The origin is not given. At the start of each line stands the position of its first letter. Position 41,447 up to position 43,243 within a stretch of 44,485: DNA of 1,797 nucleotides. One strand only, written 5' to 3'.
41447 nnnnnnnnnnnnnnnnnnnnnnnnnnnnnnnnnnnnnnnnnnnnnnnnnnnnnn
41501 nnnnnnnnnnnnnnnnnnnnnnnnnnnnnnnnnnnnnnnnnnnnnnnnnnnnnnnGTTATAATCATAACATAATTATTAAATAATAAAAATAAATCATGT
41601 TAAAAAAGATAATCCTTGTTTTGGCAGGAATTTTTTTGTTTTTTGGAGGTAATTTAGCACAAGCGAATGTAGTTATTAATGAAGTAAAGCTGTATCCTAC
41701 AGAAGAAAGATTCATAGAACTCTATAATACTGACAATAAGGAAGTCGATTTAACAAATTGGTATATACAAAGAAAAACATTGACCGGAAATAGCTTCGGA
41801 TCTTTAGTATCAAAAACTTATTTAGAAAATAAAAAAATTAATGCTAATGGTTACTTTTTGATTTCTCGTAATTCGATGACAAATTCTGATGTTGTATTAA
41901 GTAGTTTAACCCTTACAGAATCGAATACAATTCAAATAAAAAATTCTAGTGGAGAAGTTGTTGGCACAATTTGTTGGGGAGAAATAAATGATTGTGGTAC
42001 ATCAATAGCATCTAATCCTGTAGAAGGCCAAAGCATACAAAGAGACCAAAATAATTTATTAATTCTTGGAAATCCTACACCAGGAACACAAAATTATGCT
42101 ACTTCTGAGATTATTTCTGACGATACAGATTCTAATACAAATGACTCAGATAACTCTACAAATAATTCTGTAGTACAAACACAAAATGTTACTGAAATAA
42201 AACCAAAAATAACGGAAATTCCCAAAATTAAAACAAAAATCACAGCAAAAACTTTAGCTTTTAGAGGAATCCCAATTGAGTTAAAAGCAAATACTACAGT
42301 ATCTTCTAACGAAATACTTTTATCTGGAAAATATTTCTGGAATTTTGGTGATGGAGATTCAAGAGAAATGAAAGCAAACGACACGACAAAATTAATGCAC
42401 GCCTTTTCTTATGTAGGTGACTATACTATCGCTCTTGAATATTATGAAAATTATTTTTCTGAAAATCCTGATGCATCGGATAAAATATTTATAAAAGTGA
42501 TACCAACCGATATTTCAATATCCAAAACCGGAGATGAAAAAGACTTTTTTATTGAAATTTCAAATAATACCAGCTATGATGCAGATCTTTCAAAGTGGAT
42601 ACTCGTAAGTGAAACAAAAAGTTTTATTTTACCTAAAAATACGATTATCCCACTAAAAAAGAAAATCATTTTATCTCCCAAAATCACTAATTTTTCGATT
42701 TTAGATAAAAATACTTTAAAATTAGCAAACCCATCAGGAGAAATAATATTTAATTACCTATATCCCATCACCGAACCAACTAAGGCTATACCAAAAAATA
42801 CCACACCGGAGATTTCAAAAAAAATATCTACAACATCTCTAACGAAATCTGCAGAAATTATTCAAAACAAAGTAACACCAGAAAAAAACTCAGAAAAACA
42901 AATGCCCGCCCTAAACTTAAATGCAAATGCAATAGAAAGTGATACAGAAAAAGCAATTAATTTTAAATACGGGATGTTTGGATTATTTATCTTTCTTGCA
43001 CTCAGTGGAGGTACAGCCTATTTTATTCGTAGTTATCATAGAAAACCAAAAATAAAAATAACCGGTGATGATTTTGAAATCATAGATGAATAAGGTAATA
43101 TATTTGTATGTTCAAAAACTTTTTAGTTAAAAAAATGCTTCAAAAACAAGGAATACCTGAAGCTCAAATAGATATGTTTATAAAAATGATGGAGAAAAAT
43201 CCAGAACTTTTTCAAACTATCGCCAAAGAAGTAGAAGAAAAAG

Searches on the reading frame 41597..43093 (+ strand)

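Call 60: search_protein_families(library=pfam, proteins=[window:41597-43093:+], max_evalue=0.001)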
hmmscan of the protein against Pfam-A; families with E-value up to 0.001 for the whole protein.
window:41597-43093:+ (498 aa): 2 families
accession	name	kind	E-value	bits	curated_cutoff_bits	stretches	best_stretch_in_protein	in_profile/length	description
PF00932.25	LTD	-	5.7e-21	75.4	34.3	2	21-127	4-107/109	Lamin Tail Domain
PF18911.6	PKD_4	-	6.1e-05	23.4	27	1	215-281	8-67/85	PKD domain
